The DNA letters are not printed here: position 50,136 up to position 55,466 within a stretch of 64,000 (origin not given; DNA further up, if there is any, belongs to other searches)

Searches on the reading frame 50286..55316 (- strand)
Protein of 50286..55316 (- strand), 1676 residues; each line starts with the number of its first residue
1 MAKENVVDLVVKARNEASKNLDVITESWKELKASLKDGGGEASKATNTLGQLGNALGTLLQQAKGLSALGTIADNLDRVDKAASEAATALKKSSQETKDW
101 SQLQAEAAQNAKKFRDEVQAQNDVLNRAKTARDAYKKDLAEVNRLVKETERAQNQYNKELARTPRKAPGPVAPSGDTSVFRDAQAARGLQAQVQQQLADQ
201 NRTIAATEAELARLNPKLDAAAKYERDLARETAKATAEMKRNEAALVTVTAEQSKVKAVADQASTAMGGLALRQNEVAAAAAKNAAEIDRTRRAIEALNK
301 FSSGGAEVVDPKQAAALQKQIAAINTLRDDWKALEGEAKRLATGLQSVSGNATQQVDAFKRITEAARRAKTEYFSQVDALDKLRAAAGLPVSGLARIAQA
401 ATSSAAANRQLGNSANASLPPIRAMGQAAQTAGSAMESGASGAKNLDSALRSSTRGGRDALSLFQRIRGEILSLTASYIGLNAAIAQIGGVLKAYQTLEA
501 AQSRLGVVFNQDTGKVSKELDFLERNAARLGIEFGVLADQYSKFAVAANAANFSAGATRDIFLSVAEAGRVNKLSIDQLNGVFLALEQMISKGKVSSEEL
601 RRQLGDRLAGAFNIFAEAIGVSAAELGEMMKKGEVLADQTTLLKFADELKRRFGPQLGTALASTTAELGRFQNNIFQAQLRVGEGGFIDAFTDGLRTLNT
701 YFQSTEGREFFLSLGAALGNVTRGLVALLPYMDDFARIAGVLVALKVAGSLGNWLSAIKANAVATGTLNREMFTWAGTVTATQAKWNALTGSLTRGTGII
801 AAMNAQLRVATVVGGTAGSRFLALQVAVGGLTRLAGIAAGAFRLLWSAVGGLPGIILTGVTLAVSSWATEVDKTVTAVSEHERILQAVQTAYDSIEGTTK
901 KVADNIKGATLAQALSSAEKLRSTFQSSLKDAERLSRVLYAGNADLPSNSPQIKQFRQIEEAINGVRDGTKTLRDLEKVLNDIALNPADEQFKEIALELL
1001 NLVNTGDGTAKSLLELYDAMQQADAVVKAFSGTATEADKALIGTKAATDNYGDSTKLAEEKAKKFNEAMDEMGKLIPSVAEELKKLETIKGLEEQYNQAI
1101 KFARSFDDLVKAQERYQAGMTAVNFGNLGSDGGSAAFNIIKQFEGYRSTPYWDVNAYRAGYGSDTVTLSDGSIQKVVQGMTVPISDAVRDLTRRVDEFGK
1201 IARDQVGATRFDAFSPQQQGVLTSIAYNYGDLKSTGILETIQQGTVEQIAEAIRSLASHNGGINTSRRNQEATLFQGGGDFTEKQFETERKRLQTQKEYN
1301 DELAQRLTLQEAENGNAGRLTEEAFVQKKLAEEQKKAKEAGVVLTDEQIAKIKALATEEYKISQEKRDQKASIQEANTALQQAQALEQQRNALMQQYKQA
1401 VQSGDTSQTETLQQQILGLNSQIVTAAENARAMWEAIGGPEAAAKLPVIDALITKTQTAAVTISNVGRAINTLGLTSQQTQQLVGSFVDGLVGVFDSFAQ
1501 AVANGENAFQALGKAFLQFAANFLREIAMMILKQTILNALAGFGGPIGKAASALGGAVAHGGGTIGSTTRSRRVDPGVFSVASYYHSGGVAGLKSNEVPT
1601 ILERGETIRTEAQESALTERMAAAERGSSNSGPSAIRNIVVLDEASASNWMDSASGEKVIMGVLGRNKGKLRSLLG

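Call 14: search_protein_families(library=phrogs, proteins=[window:50286-55316:-], max_evalue=0.001)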
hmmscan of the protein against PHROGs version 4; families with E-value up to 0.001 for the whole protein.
window:50286-55316:- (1676 aa): 14 families
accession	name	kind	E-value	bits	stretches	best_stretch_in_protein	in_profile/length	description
phrog_2335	-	tail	8.7e-192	641.4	1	1-1676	1-1534/1536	tail length tape measure protein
phrog_18891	-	tail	7.8e-41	140.9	1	496-704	271-479/1191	tail length tape measure protein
phrog_9807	-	tail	1.2e-34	120.1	1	358-726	187-579/1972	tail length tape measure protein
phrog_23940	-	tail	4e-27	96.4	1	1371-1630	69-336/353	tail length tape measure protein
phrog_4036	-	tail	1.6e-22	81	1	467-741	237-505/749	tail length tape measure protein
phrog_5255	-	tail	1.5e-20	74.6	1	396-881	227-697/800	tail length tape measure protein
phrog_7817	-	unknown function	2.7e-19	70.2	1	514-732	332-552/742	-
phrog_28779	-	tail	1.4e-16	61.2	1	450-764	176-494/677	tail length tape measure protein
phrog_1292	-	tail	7.3e-16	58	1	578-883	352-652/1523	tail length tape measure protein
phrog_25927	-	tail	3.5e-12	46.9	1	480-725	169-419/625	tail length tape measure protein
phrog_35923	-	tail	1.6e-09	38.4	1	474-592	227-343/347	tail length tape measure protein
phrog_339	-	tail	9.8e-06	25.1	1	433-982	32-566/1123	tail length tape measure protein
phrog_1716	-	tail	1.6e-05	24.6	1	409-1120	25-668/943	tail length tape measure protein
phrog_24780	-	unknown function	0.00077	20.6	0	1207-1278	110-179/181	-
